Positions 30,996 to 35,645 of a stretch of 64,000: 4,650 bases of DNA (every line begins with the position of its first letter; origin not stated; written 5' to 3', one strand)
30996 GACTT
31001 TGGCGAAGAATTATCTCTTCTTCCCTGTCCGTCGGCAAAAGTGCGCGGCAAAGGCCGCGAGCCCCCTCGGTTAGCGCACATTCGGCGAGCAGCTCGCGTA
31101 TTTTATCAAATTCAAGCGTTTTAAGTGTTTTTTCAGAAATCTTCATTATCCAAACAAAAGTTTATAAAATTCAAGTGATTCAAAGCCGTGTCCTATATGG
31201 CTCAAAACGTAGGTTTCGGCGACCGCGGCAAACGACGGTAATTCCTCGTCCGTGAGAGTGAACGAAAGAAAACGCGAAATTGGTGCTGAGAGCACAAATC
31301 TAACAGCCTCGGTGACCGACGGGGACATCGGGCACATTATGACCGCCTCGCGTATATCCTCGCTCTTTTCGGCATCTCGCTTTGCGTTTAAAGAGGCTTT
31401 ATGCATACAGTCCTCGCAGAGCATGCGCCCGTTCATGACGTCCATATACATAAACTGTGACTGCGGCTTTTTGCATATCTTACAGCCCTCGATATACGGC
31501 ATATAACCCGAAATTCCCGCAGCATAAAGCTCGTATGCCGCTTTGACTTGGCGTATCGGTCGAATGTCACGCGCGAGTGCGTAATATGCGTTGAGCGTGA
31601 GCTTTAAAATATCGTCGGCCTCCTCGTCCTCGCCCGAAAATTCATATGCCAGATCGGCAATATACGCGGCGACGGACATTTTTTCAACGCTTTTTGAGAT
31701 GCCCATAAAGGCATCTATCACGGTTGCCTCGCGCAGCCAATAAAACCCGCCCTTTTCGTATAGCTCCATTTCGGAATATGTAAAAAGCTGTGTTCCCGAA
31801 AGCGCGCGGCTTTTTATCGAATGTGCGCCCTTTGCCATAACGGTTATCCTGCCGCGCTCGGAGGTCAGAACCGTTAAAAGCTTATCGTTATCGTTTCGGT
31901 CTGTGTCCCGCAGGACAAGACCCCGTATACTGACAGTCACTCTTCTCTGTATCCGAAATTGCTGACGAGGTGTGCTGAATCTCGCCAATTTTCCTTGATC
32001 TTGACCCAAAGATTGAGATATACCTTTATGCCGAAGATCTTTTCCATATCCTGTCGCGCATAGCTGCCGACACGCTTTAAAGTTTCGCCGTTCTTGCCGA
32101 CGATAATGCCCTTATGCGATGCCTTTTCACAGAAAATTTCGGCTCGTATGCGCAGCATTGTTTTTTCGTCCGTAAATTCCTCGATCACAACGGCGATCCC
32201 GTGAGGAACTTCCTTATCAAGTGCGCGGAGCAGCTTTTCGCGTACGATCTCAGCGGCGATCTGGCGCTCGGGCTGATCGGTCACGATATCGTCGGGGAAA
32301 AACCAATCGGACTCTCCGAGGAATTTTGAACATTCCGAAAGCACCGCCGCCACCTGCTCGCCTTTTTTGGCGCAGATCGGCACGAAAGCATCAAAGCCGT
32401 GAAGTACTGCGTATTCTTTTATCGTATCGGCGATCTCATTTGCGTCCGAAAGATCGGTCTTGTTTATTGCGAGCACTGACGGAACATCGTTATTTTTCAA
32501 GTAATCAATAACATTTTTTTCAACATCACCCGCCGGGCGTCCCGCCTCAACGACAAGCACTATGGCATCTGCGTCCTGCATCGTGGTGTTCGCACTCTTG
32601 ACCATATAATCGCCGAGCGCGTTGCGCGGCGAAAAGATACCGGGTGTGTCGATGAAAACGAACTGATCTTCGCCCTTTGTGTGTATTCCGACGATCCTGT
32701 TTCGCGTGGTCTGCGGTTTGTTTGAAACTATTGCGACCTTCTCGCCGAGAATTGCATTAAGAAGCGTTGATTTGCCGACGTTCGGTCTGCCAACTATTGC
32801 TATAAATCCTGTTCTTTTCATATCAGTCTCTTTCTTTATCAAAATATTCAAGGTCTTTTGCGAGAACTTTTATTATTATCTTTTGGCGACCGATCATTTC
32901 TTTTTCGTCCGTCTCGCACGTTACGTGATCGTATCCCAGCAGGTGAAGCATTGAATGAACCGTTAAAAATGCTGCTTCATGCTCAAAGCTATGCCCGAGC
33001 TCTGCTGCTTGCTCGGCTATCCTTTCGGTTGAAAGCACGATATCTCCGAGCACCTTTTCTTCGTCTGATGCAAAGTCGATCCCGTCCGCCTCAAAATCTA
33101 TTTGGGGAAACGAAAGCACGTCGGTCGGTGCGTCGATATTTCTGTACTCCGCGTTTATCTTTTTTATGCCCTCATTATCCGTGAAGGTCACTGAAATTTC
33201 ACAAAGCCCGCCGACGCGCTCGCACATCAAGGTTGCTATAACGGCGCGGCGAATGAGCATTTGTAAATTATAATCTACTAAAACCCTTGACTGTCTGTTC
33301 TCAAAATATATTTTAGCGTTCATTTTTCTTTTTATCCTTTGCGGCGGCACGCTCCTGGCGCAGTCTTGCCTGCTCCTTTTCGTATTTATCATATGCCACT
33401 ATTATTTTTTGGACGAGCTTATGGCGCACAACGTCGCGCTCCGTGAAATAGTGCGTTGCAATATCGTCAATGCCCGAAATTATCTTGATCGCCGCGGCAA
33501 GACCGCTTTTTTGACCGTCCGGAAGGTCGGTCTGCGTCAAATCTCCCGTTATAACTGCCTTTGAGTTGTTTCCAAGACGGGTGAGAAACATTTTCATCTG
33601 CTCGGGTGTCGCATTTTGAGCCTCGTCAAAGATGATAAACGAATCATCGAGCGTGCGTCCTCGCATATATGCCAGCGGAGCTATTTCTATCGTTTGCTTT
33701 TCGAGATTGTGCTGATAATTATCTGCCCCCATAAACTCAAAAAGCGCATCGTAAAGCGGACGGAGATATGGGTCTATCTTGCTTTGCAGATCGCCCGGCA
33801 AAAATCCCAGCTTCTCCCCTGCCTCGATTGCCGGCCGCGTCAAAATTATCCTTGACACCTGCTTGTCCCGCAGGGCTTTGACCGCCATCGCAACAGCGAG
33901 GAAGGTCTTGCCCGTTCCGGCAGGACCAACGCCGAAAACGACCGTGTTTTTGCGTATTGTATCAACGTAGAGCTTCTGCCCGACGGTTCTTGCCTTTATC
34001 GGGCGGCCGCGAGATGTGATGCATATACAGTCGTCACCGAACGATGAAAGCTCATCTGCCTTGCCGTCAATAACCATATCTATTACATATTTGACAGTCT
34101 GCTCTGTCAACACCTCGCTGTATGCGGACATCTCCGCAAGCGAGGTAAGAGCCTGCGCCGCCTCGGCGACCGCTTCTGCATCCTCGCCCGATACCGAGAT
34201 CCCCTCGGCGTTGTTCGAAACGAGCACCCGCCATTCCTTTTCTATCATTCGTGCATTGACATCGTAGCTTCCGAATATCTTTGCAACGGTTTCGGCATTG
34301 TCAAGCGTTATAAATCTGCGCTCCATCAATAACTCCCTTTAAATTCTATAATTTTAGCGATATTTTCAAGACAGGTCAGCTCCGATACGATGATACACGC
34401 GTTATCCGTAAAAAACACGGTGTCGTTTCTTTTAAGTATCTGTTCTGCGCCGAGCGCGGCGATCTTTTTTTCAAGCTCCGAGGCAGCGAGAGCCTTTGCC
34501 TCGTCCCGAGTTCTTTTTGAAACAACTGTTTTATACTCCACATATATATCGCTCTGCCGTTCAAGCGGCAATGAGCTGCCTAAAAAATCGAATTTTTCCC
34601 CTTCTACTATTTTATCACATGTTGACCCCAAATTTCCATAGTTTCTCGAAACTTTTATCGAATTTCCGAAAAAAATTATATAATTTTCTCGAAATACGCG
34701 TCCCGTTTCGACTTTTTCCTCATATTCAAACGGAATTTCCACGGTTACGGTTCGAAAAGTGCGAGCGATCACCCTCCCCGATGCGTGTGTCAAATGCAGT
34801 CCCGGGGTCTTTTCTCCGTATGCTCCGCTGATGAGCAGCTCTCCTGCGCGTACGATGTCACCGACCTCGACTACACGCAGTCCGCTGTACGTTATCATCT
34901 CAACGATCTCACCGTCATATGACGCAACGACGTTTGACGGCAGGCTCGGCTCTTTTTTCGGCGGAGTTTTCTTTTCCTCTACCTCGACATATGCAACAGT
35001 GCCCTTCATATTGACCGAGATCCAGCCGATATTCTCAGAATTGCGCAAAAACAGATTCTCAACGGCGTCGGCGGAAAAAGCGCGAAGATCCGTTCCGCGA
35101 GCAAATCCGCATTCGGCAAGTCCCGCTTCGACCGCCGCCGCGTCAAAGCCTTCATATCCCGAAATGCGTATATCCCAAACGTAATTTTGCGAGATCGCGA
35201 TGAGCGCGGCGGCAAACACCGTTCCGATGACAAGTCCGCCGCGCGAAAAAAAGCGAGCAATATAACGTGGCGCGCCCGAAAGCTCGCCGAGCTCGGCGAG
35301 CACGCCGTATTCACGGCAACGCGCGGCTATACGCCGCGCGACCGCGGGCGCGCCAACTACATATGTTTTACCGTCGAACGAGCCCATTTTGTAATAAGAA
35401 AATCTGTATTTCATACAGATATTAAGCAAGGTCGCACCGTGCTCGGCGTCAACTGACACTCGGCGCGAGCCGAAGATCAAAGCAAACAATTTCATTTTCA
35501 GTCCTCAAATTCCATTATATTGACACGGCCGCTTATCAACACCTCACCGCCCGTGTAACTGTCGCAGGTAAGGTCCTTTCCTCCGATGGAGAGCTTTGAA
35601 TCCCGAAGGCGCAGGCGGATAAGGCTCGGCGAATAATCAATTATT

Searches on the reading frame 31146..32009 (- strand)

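Call 40: search_protein_families(library=pfam, proteins=[window:31146-32009:-], max_evalue=0.0001)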
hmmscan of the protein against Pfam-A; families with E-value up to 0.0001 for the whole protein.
window:31146-32009:- (287 aa): 2 families
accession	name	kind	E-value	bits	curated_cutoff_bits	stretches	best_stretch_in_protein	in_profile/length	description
PF11967.14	RecO_N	-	6.7e-18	64.9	27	1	26-101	4-80/80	Recombination protein O N terminal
PF02565.21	RecO_C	-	4.6e-11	43.2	22.1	1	108-276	4-153/157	Recombination protein O C terminal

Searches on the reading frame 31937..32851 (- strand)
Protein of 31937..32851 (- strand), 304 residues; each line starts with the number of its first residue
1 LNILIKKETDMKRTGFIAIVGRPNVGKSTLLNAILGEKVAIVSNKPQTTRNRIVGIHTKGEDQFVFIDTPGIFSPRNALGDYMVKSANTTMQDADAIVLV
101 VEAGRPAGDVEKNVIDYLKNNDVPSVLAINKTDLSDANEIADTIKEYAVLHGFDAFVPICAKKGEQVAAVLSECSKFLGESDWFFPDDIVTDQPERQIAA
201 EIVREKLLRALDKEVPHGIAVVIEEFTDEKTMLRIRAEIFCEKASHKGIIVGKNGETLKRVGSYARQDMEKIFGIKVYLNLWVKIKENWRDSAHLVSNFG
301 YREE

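Call 40: search_protein_families(library=pfam, proteins=[window:31937-32851:-], max_evalue=0.0001)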
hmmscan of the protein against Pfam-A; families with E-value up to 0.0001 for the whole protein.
window:31937-32851:- (304 aa): 7 families
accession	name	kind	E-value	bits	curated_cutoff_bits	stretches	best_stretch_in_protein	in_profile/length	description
PF01926.29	MMR_HSR1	-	1.7e-28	99.4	21.9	1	17-131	2-113/113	50S ribosome-binding GTPase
PF07650.23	KH_2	-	9.2e-20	70.7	22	1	214-290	1-78/78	KH domain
PF02421.24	FeoB_N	-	1e-16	61.3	27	1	17-172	3-154/156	Ferrous iron transport protein B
PF00009.33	GTP_EFTU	-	9.7e-12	45.3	26.5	1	17-176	6-184/188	Elongation factor Tu GTP binding domain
PF00350.29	Dynamin_N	-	1.5e-11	45.1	27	1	17-50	1-34/168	Dynamin family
PF04548.22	AIG1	-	8.5e-10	38.7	27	1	17-120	3-109/212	AIG1 family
PF03193.22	RsgA_GTPase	-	2.4e-08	34.4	30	0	15-73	107-169/174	RsgA GTPase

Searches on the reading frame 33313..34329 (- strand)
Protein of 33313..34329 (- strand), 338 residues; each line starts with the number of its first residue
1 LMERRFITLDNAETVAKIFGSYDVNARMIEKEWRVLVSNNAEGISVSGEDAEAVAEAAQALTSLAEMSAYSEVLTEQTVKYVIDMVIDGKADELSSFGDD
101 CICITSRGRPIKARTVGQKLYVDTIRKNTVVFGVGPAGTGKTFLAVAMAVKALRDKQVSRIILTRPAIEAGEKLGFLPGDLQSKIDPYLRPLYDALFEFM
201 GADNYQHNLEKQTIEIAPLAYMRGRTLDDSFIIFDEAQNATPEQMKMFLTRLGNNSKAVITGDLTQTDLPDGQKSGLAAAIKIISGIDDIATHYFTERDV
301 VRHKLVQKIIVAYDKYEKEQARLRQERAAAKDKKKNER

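Call 40: search_protein_families(library=pfam, proteins=[window:33313-34329:-], max_evalue=0.0001)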
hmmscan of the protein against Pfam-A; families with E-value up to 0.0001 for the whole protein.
window:33313-34329:- (338 aa): 5 families
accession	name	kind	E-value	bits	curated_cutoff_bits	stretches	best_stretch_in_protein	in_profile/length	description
PF02562.22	PhoH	-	2.9e-95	318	27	1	111-314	2-205/205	PhoH-like protein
PF13604.12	AAA_30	-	4.8e-07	30.1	27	1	117-267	5-128/191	AAA domain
PF13245.12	AAA_19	-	1.2e-06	29.2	25.1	1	119-267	2-129/134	AAA domain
PF01695.23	IstB_IS21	-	6e-06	26.4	24.1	1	112-155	76-119/238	IstB-like ATP binding protein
PF13401.12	AAA_22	-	3.4e-05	24.6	27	0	131-254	8-109/130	AAA domain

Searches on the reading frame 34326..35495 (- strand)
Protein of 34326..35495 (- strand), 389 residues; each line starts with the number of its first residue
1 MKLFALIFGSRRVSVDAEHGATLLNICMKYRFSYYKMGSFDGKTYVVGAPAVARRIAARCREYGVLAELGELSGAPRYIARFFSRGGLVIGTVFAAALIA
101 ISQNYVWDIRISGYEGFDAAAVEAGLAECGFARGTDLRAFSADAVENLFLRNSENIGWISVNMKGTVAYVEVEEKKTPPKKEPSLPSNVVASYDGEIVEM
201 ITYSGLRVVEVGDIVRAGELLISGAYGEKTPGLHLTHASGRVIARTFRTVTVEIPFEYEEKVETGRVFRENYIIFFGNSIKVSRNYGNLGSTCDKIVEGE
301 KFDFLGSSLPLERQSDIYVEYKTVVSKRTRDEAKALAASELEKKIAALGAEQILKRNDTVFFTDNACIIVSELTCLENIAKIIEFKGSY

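Call 40: search_protein_families(library=pfam, proteins=[window:34326-35495:-], max_evalue=0.0001)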
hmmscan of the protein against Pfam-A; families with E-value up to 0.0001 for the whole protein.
window:34326-35495:- (389 aa): 1 family
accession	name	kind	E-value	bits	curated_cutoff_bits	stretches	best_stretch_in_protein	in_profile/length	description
PF06898.16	YqfD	-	4.1e-75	253.5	25.2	1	7-379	3-379/379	Putative stage IV sporulation protein YqfD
